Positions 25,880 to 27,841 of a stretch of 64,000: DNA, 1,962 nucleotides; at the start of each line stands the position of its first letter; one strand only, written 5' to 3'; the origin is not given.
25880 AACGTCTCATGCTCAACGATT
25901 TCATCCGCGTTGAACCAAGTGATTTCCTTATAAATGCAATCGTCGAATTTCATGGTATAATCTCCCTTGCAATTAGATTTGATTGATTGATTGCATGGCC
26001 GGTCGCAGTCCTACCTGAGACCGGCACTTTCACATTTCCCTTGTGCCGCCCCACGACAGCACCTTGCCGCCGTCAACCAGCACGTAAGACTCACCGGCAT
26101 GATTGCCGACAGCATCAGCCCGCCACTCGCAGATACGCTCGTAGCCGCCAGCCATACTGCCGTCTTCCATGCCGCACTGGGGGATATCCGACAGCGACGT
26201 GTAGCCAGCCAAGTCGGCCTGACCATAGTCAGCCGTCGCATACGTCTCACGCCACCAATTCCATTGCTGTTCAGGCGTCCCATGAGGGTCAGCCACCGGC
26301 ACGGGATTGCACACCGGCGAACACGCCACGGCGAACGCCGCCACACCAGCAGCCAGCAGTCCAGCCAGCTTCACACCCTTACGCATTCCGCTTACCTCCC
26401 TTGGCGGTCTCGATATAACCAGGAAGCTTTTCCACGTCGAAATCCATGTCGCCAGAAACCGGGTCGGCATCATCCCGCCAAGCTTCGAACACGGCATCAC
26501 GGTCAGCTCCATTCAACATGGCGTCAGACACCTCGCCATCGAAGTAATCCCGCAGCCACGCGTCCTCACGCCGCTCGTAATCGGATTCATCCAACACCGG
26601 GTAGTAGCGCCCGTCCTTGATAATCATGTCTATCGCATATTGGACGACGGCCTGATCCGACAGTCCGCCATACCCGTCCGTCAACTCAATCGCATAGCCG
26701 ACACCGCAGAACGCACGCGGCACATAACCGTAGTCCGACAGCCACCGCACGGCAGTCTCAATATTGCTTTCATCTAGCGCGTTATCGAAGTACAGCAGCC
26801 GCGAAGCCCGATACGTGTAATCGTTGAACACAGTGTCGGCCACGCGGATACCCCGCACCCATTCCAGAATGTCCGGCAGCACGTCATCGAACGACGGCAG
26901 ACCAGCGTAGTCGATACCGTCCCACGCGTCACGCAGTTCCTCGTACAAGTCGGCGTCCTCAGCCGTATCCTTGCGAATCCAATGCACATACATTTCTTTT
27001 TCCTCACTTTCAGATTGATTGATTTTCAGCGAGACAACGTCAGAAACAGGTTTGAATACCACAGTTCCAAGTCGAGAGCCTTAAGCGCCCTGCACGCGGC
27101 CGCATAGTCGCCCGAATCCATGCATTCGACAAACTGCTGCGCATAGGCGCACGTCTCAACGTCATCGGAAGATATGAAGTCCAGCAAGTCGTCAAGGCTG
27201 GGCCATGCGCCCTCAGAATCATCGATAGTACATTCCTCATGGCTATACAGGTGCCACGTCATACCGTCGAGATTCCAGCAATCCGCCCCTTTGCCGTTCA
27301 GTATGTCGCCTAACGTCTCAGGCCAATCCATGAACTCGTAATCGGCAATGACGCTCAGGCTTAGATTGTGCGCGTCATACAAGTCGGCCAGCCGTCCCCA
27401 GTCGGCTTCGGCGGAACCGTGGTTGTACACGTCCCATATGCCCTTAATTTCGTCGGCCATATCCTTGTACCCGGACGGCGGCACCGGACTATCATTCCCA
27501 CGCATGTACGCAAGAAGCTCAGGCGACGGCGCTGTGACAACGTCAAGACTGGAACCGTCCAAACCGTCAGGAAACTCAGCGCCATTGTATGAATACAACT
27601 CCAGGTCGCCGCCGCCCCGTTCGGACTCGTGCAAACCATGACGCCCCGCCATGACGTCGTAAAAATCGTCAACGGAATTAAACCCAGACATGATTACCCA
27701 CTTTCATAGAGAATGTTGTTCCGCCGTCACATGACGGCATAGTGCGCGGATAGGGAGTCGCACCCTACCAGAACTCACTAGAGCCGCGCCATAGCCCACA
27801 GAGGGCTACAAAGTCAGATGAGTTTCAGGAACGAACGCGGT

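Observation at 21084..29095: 8-kb antisense block of 19 orphan genes wedged between the early and packaging modules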

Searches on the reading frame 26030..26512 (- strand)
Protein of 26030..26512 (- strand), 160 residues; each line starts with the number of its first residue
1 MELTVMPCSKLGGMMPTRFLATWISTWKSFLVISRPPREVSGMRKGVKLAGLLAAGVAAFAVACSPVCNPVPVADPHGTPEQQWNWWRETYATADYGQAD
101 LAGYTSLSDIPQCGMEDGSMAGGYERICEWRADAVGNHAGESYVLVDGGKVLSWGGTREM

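Call 8: search_protein_families(library=pfam, max_evalue=0.01, proteins=[window:26030-26512:-])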
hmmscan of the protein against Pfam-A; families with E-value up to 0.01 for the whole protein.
window:26030-26512:- (160 aa): 0 families

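Call 10: search_protein_families(library=phrogs, max_evalue=0.001, proteins=[window:26030-26512:-])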
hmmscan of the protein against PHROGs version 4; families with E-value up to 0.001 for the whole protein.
window:26030-26512:- (160 aa): 1 family
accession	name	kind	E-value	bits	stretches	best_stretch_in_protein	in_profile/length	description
phrog_19904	-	unknown function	2e-06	28.5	1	102-157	20-67/69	-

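Call 38: search_protein_families(library=padloc, max_evalue=0.01, proteins=[window:26030-26512:-])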
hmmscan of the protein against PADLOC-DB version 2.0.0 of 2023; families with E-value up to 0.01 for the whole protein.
window:26030-26512:- (160 aa): 0 families

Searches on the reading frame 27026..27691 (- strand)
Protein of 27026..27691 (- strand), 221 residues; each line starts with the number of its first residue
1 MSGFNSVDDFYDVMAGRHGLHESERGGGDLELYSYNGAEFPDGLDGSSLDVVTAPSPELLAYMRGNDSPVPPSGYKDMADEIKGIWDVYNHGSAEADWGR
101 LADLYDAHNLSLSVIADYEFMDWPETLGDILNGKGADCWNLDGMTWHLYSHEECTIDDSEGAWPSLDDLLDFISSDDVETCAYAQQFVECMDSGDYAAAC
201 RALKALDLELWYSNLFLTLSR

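Call 8: search_protein_families(library=pfam, max_evalue=0.01, proteins=[window:27026-27691:-])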
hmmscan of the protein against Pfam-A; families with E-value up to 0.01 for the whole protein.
window:27026-27691:- (221 aa): 0 families

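Call 10: search_protein_families(library=phrogs, max_evalue=0.001, proteins=[window:27026-27691:-])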
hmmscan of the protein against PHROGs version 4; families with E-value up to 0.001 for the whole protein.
window:27026-27691:- (221 aa): 0 families

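Call 38: search_protein_families(library=padloc, max_evalue=0.01, proteins=[window:27026-27691:-])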
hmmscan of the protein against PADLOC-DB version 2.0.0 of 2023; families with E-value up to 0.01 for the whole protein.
window:27026-27691:- (221 aa): 0 families

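Call 41: search_protein_families(library=ncbifam, max_evalue=0.01, proteins=[window:27026-27691:-])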
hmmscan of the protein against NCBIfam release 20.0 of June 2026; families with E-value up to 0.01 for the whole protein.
window:27026-27691:- (221 aa): 0 families

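Call 52: find_homologous_proteins(query=window:27026-27691:-, max_evalue=0.001)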
Query window:27026-27691:- (221 aa): 21 proteins with E <= 0.001 among 325 candidates.
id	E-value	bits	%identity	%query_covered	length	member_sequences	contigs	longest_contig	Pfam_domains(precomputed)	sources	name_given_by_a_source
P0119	1.0e-142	492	95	100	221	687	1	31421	-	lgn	-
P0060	6.1e-136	469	93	100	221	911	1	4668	-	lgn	-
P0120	1.3e-129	449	89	100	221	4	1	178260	-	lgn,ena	-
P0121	1.8e-127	442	87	99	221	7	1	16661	-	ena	-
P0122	7.6e-127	440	87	99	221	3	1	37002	-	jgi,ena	jgi:hypothetical protein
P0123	1.6e-125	435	86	99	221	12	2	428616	-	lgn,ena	-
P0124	1.9e-124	432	85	99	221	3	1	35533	-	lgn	-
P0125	6.1e-112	391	82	100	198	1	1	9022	-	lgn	-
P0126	2.7e-108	379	78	97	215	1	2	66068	-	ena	-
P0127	1.0e-97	344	93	72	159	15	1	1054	-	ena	-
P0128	1.0e-91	325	89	71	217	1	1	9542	-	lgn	-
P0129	5.6e-91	322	89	71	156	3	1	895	-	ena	-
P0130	3.4e-88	313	97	65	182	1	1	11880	-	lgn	-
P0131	2.4e-86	307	100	61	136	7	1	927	-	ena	-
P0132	3.5e-83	297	92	65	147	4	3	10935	-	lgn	-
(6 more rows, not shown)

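Call 69: predict_structure(alignment_id=A2)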
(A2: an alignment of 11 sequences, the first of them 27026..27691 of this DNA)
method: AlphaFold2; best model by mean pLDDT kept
length: 221 residues; sequences in the alignment: 11
mean_pLDDT: 52.8   pTM: 0.44
mean pLDDT of the five models: 52.8, 49.5, 49.2, 45.5, 43.4
residues with pLDDT >= 90: 0; 70-90: 34; 50-70: 85; < 50: 102
segments of 3 or more residues with pLDDT < 50: 1-73, 92-94, 111-126, 134-141
pLDDT, mean of each block of 10 residues (from residue 1): 33 33 27 29 33 41 41 57 60 57 63 44 49 47 57 57 73 76 85 71 69 62 47
secondary structure, 60 per line:
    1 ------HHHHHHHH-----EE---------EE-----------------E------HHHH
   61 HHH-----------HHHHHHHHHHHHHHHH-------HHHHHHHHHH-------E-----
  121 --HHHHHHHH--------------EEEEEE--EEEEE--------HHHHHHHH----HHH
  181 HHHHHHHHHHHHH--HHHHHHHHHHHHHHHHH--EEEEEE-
elements in order: H7-14 H57-63 H75-90 H98-107 H123-130 E145-150 E153-157 H166-173 H178-193 H196-212 E215-220
